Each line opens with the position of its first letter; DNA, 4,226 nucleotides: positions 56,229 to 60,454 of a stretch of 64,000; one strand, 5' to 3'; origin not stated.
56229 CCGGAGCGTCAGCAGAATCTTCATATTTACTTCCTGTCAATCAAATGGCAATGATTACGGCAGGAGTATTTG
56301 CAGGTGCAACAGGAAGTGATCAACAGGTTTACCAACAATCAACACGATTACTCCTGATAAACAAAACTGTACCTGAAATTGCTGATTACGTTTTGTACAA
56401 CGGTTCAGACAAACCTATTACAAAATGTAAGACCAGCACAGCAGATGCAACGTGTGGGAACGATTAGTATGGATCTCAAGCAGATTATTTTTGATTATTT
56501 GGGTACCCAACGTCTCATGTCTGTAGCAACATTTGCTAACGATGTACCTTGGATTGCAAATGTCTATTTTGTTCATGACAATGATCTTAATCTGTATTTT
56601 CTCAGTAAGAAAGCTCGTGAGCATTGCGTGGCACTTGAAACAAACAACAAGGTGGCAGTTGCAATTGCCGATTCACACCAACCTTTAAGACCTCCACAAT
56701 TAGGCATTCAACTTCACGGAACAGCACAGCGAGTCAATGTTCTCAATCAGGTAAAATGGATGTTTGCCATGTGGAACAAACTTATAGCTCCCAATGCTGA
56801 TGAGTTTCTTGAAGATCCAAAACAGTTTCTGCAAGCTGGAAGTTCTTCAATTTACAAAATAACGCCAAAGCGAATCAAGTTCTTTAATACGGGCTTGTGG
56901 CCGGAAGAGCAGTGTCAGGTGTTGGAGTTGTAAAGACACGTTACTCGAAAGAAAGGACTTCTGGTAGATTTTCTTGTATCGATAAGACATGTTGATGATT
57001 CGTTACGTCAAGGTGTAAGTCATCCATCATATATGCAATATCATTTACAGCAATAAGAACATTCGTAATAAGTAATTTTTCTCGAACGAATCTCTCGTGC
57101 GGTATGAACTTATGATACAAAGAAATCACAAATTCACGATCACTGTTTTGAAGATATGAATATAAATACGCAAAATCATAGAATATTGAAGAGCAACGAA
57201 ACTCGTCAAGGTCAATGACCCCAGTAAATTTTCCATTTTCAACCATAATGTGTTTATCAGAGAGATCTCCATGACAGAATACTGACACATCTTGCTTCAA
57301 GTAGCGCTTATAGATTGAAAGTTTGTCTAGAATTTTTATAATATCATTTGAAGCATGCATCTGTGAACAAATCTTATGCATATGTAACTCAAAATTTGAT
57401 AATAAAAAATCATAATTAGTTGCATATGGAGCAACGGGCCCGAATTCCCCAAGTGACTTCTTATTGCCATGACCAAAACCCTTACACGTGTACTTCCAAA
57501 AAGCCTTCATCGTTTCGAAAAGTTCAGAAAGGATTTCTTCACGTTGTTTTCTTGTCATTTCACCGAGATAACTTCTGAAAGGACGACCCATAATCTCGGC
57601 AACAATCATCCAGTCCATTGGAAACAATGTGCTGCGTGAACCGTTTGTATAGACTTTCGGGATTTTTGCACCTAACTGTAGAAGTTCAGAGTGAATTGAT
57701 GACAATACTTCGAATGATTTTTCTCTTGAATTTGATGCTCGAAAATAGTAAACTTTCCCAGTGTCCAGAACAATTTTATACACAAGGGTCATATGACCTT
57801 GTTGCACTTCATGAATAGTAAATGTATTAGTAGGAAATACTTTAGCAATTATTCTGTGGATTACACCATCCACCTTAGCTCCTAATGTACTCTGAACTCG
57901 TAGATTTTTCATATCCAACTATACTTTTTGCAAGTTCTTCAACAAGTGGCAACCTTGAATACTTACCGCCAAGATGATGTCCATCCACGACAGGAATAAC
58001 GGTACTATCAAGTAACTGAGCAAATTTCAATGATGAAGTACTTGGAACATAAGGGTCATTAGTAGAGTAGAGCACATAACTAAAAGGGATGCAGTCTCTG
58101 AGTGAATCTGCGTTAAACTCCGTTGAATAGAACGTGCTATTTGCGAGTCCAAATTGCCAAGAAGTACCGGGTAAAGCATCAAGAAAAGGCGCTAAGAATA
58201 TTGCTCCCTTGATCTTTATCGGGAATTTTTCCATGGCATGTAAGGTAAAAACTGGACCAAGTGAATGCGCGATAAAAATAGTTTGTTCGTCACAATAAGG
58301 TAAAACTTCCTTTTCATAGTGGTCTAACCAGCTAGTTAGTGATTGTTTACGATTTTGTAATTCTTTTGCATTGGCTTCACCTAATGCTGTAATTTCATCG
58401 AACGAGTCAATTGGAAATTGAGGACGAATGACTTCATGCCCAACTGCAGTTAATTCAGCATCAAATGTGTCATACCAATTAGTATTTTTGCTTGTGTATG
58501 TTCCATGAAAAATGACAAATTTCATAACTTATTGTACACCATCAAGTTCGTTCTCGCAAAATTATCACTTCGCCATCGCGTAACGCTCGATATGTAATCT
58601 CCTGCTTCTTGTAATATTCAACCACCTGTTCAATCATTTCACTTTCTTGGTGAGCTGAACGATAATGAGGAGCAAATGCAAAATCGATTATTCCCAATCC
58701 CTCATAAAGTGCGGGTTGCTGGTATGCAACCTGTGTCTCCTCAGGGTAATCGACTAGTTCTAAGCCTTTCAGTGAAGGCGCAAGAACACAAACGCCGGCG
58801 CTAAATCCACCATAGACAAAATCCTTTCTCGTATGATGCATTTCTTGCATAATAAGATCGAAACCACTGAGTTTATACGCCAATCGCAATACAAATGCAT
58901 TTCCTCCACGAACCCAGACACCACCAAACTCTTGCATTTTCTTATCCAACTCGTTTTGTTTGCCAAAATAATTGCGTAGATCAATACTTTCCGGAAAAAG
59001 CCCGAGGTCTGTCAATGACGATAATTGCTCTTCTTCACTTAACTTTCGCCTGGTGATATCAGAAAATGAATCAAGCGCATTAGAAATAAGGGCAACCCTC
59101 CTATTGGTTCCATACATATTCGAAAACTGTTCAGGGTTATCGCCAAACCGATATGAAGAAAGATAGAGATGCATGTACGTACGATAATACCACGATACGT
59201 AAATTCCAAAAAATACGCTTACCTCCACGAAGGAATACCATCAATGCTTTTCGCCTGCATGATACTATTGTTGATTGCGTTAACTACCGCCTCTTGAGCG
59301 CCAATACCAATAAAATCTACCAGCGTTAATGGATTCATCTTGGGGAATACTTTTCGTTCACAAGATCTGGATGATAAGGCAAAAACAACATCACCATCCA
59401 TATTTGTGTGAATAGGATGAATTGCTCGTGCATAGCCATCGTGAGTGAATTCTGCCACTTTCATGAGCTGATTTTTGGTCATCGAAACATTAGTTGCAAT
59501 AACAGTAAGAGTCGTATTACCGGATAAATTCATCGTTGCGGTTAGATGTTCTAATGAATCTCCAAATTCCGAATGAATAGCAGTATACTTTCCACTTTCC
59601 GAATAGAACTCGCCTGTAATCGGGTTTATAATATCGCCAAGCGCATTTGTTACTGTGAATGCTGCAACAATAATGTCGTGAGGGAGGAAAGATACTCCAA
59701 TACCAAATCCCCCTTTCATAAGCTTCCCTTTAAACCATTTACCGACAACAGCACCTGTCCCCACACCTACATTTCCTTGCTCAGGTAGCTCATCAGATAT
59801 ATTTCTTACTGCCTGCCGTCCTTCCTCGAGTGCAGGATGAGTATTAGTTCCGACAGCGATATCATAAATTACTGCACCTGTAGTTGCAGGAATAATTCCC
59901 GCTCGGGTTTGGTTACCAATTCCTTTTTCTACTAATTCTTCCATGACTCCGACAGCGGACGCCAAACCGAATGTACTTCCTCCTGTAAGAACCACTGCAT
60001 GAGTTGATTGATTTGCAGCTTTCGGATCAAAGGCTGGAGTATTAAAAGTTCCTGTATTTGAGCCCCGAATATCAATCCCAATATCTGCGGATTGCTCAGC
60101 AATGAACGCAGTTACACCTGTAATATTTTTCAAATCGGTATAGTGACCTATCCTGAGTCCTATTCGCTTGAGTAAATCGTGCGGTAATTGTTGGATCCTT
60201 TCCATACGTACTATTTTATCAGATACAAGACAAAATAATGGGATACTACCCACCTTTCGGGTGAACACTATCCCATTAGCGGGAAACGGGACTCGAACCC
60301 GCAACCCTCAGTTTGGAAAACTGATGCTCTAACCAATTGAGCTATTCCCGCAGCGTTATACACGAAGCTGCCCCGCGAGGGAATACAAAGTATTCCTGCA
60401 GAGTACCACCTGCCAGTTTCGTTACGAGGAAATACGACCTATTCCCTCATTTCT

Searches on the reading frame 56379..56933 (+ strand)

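Call 57: search_protein_families(library=pfam, proteins=[window:56379-56933:+], max_evalue=0.001)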
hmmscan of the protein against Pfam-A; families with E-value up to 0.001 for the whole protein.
window:56379-56933:+ (184 aa): 2 families
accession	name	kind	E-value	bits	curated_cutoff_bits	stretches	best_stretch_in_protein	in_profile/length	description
PF01243.27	PNPOx_N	-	3e-08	34.5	28.1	1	39-168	7-118/120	Pyridoxamine 5'-phosphate oxidase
PF12900.13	Pyridox_ox_2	-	0.00021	21.7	27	1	37-166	5-136/140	Pyridoxamine 5'-phosphate oxidase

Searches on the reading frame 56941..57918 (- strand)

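Call 57: search_protein_families(library=pfam, proteins=[window:56941-57918:-], max_evalue=0.001)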
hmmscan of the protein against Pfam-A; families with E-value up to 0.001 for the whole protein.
window:56941-57918:- (325 aa): 1 family
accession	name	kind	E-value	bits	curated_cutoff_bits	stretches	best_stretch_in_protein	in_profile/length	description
PF01636.29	APH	-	8.4e-15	55.6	23.2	1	37-267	4-225/239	Phosphotransferase enzyme family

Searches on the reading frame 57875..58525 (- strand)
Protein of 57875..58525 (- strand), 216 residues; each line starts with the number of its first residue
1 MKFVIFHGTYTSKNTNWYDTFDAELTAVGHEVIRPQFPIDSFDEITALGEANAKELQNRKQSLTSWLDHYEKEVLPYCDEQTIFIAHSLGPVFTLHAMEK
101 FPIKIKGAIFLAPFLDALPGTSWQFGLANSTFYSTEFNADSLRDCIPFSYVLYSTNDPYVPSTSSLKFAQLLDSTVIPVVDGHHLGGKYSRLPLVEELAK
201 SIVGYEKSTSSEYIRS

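Call 57: search_protein_families(library=pfam, proteins=[window:57875-58525:-], max_evalue=0.001)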
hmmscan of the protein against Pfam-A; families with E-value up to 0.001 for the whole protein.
window:57875-58525:- (216 aa): 4 families
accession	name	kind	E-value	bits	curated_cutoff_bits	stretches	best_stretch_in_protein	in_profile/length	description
PF06821.19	Ser_hydrolase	-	8.9e-13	48.9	22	1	55-186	31-155/172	Serine hydrolase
PF00561.26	Abhydrolase_1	-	1.2e-05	25.6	25.8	0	79-134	68-129/245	alpha/beta hydrolase fold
PF12697.13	Abhydrolase_6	-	5e-05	24.5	26.3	0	4-119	2-94/217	Alpha/beta hydrolase family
PF12146.15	Hydrolase_4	-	0.00062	19.6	27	0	79-118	75-114/239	Serine aminopeptidase, S33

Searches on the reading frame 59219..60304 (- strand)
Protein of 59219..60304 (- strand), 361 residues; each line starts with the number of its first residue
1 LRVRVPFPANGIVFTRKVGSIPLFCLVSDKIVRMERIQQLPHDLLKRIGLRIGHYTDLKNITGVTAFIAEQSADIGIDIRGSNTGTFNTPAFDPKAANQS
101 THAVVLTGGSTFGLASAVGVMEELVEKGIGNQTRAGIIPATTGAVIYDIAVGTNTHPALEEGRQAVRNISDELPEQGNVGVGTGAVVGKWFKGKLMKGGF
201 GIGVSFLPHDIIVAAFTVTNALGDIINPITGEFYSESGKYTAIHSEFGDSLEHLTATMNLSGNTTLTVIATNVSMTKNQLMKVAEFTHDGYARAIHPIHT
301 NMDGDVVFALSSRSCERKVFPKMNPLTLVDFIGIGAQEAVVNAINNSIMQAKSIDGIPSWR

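Call 57: search_protein_families(library=pfam, proteins=[window:59219-60304:-], max_evalue=0.001)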
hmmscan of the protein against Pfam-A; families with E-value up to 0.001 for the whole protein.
window:59219-60304:- (361 aa): 1 family
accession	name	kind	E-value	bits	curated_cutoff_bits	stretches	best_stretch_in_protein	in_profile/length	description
PF03576.19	Peptidase_S58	-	1.2e-30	107.5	23.9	1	49-356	8-301/307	Peptidase family S58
